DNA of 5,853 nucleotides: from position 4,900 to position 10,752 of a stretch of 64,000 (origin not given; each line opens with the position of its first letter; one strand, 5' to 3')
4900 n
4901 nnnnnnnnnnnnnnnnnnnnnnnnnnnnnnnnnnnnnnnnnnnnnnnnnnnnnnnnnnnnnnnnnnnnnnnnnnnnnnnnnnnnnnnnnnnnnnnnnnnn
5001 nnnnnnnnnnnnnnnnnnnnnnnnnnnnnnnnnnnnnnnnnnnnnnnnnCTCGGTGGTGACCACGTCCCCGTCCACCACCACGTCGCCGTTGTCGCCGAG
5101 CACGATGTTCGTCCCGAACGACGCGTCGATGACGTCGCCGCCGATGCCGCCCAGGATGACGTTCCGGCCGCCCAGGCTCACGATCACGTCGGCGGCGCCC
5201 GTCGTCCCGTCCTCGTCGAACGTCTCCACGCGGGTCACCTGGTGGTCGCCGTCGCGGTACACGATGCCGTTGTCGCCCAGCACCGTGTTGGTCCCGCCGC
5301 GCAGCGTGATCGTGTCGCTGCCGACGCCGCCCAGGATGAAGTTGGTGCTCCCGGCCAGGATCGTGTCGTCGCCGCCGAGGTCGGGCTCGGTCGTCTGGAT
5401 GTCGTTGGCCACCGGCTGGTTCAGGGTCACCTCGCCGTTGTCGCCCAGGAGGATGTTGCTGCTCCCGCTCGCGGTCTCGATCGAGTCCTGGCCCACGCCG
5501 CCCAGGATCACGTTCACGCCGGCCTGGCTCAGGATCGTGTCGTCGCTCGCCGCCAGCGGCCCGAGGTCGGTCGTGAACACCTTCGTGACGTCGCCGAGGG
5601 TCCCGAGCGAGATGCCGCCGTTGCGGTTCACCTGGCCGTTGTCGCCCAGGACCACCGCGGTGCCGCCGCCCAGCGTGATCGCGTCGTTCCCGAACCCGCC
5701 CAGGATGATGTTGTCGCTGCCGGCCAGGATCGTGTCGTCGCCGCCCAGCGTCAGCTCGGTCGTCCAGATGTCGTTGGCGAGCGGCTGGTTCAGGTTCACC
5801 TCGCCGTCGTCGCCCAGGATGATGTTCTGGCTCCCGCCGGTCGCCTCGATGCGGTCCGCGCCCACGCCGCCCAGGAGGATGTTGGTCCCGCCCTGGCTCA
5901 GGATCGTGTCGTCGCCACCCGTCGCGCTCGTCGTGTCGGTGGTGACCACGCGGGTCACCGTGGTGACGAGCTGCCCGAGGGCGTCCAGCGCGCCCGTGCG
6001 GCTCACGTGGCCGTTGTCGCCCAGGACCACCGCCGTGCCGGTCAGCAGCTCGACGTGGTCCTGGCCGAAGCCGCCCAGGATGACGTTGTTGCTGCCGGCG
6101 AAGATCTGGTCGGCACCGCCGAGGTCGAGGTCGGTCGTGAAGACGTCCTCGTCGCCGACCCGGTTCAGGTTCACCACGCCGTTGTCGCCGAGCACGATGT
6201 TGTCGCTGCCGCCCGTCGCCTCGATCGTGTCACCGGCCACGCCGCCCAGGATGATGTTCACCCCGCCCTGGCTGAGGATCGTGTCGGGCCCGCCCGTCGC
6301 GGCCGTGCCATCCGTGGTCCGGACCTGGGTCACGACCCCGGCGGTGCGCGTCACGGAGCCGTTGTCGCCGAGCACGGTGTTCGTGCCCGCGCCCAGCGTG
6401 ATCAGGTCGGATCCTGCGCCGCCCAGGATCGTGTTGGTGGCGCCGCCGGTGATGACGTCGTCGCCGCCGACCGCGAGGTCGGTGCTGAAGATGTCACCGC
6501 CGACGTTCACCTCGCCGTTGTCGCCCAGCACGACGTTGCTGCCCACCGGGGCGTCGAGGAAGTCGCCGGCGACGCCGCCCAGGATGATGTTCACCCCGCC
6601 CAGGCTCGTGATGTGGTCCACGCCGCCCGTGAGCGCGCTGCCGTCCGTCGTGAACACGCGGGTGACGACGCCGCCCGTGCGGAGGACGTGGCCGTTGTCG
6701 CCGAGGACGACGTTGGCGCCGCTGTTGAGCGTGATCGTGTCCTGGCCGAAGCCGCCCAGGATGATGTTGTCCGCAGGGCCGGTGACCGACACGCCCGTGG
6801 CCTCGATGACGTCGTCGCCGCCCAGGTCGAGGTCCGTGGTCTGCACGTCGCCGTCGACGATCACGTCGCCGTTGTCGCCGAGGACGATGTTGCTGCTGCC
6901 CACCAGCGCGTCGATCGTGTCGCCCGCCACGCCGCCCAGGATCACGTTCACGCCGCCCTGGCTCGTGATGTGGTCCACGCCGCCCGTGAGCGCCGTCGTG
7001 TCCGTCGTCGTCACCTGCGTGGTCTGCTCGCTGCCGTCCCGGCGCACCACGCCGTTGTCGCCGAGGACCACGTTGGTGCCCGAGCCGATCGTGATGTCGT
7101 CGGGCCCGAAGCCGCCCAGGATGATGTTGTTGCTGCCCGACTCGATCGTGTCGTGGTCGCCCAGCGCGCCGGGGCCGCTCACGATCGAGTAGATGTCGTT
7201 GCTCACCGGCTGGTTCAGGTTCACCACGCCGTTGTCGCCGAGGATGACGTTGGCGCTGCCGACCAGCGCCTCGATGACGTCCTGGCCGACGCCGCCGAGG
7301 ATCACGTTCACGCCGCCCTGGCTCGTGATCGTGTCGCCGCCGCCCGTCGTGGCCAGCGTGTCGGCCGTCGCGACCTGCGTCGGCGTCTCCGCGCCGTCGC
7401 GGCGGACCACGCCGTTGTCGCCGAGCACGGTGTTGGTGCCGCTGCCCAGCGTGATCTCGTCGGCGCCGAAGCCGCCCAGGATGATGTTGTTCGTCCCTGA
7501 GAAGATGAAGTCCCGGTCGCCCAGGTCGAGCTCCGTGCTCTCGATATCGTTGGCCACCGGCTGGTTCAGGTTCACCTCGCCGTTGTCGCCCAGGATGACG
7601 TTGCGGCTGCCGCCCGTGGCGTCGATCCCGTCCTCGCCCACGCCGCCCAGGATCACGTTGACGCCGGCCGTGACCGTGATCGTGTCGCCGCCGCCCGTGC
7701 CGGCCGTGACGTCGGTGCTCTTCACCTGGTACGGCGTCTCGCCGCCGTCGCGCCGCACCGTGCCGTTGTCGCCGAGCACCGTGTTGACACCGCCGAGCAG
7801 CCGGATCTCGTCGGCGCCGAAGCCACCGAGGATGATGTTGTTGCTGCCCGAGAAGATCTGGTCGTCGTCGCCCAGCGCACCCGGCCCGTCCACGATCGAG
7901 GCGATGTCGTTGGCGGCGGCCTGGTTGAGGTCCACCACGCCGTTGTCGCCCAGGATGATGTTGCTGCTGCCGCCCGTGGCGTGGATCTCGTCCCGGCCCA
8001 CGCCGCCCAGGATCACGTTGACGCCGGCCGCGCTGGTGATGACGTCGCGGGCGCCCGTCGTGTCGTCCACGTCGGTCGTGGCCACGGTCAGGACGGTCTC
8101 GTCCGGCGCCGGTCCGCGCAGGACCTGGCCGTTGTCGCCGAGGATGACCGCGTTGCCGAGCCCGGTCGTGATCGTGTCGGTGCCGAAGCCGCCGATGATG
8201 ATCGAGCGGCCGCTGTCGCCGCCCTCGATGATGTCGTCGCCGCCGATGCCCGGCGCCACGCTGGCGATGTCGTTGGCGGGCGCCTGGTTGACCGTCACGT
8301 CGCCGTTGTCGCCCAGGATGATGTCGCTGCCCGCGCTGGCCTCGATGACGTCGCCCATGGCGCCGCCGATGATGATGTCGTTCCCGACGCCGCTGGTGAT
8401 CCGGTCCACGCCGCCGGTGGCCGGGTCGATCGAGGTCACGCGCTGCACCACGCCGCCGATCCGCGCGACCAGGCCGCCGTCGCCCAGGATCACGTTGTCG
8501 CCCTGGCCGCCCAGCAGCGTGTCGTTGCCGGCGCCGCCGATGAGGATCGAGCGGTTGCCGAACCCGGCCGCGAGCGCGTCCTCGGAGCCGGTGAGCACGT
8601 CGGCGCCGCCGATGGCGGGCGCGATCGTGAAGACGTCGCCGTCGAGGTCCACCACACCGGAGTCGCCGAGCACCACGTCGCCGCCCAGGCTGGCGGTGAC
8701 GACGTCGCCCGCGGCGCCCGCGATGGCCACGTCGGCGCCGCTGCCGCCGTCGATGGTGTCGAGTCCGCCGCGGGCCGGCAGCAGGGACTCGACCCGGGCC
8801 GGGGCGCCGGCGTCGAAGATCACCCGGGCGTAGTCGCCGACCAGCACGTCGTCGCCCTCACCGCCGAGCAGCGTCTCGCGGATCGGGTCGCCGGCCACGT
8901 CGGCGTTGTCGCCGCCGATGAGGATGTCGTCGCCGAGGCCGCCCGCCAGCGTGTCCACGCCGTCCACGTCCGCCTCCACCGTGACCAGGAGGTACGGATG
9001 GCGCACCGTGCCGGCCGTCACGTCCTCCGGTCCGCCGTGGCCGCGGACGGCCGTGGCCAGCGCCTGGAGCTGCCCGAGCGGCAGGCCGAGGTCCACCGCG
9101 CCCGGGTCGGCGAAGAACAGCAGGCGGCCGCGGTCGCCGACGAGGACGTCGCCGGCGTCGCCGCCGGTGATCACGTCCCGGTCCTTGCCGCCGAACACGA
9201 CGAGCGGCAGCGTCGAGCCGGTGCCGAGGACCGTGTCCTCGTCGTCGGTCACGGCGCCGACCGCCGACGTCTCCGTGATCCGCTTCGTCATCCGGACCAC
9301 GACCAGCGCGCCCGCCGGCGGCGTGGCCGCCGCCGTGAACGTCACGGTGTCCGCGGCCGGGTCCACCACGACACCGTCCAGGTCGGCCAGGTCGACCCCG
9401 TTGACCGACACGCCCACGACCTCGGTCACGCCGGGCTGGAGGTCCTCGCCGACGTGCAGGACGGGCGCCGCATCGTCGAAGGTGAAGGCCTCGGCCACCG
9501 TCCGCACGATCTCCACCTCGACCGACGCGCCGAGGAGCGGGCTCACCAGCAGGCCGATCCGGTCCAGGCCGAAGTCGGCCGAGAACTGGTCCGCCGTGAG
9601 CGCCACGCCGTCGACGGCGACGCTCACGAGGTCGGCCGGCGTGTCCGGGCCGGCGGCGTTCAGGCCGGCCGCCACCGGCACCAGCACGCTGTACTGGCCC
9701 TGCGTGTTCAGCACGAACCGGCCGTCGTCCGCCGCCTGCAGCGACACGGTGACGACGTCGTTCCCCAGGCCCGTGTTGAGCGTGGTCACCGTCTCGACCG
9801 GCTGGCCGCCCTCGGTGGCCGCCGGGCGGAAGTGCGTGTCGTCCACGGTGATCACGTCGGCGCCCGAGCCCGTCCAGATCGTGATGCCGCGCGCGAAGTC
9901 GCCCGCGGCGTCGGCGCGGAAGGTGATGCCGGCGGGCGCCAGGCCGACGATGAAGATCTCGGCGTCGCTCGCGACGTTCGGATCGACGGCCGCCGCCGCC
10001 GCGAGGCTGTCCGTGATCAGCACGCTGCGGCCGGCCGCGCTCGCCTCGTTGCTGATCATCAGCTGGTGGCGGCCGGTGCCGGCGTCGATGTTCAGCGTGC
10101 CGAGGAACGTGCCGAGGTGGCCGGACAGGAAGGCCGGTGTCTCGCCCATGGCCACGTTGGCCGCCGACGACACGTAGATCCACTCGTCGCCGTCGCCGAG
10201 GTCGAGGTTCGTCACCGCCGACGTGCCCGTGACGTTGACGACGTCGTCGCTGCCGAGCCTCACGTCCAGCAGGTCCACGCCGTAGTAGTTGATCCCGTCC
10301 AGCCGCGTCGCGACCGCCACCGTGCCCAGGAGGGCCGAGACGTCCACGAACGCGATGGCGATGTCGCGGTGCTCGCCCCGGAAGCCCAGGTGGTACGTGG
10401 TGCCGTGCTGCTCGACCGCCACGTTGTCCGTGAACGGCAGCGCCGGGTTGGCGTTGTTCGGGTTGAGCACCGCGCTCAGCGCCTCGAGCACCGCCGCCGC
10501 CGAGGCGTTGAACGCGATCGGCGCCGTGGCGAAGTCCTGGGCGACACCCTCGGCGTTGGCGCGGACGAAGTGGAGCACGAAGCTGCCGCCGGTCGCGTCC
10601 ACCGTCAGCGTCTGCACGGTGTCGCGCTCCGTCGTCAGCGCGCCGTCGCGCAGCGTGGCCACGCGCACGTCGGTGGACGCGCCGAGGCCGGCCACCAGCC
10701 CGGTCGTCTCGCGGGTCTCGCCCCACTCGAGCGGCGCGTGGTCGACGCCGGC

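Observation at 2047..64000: One uninterrupted ORF of more than 61.9 kb (at least 20,650 aa, still open at the window edge) encoding a mosaic RTX-type giant protein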

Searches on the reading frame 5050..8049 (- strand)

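Call 39: search_protein_families(library=ncbifam, proteins=[window:5050-8049:-], max_evalue=0.01)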
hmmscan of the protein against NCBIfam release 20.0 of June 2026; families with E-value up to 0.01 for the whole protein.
window:5050-8049:- (1000 aa): 1 family
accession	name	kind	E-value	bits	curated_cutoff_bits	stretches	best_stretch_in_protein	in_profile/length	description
NF033943.0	RTX_toxin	subfamily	0.0036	15.5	1000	0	187-295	705-807/930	RTX family hemolysin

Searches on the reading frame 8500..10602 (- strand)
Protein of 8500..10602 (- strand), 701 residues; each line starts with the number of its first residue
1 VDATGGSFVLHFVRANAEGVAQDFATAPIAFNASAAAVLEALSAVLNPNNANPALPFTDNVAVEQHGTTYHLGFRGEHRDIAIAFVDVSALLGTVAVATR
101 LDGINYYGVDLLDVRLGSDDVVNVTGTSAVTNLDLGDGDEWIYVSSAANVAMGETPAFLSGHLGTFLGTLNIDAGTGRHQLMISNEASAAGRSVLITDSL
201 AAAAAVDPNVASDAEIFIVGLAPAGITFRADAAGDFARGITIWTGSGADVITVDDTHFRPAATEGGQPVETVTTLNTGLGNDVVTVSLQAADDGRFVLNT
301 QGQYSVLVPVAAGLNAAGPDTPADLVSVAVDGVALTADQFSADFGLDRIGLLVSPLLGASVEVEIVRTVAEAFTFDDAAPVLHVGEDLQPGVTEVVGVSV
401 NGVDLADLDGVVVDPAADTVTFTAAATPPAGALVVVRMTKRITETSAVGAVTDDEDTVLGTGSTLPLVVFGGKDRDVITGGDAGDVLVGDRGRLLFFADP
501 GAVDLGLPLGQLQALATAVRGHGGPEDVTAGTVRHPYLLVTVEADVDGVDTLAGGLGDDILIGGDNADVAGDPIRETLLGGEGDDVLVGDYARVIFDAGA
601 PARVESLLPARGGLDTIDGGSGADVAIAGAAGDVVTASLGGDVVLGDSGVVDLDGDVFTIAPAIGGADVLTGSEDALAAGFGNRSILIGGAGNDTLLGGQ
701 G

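Call 17: search_protein_families(library=pfam, proteins=[window:8500-10602:-], max_evalue=0.01)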
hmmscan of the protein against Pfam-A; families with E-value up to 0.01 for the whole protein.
window:8500-10602:- (701 aa): 1 family
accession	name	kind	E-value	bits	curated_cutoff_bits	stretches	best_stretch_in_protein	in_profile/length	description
PF00353.25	HemolysinCabind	-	7.5e-08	32.6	23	0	547-569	4-26/36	RTX calcium-binding nonapeptide repeat (4 copies)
